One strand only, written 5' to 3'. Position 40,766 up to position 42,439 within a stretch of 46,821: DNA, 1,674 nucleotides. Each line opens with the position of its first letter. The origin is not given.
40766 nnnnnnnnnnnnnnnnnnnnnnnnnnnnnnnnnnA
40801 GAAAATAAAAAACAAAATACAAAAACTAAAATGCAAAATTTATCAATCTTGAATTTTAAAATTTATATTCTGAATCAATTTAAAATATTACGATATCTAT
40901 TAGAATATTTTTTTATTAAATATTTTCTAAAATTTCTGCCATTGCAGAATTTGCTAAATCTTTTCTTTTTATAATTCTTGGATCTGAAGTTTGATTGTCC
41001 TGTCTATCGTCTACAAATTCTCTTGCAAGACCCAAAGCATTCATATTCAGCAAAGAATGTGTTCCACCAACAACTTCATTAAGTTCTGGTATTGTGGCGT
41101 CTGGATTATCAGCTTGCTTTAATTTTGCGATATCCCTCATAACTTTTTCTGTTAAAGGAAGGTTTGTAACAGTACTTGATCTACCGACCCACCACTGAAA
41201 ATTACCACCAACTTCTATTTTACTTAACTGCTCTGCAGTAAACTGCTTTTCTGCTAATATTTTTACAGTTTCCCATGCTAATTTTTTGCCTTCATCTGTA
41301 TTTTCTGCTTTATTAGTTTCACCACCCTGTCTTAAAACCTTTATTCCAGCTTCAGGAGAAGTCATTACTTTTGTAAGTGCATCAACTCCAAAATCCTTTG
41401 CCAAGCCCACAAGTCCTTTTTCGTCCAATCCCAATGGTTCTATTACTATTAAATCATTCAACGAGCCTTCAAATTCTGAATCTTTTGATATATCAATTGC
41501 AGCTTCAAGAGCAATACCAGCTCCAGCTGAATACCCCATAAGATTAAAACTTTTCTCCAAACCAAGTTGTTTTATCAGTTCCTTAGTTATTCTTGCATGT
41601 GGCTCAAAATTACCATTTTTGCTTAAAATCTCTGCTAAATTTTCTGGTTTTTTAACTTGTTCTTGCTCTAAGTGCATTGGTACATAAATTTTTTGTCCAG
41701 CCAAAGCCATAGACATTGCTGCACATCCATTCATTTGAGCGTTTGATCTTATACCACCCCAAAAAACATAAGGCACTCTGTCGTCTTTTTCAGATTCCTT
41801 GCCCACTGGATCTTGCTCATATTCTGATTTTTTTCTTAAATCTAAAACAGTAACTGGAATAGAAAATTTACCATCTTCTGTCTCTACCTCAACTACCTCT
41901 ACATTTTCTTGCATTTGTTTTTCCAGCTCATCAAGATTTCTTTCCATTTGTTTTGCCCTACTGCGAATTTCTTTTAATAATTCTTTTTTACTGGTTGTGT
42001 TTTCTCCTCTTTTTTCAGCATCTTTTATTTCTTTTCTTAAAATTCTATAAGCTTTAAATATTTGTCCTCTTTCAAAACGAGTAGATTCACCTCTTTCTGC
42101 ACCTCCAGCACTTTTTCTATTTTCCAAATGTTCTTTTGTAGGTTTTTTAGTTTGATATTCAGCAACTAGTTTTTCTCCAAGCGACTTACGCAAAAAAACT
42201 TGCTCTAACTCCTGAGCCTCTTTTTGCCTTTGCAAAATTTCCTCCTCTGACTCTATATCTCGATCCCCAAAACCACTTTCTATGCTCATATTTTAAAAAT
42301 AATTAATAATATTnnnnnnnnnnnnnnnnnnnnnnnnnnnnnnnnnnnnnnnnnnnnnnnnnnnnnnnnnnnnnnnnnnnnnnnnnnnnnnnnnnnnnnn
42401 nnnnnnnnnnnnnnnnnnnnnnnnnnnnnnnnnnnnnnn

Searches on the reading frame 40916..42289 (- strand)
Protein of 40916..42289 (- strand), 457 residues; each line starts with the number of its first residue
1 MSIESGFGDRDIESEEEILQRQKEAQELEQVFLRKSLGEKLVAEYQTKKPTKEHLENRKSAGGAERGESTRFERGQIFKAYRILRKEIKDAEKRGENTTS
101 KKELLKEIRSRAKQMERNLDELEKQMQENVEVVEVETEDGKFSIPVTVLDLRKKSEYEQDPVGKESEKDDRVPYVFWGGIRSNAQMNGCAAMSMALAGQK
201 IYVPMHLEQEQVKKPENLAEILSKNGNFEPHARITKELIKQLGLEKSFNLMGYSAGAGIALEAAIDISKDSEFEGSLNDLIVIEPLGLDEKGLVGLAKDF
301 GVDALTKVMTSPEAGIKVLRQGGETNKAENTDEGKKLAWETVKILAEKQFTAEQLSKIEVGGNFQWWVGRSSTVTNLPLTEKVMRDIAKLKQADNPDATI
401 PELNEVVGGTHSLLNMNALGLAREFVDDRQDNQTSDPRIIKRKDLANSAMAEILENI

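Call 8: search_protein_families(library=pfam, proteins=[window:40916-42289:-], max_evalue=0.01)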
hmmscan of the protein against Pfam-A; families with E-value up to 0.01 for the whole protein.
window:40916-42289:- (457 aa): 1 family
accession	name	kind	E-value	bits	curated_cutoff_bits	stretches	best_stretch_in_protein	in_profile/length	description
PF00975.26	Thioesterase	-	0.0042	17.8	26.4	0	236-264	56-84/226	Thioesterase domain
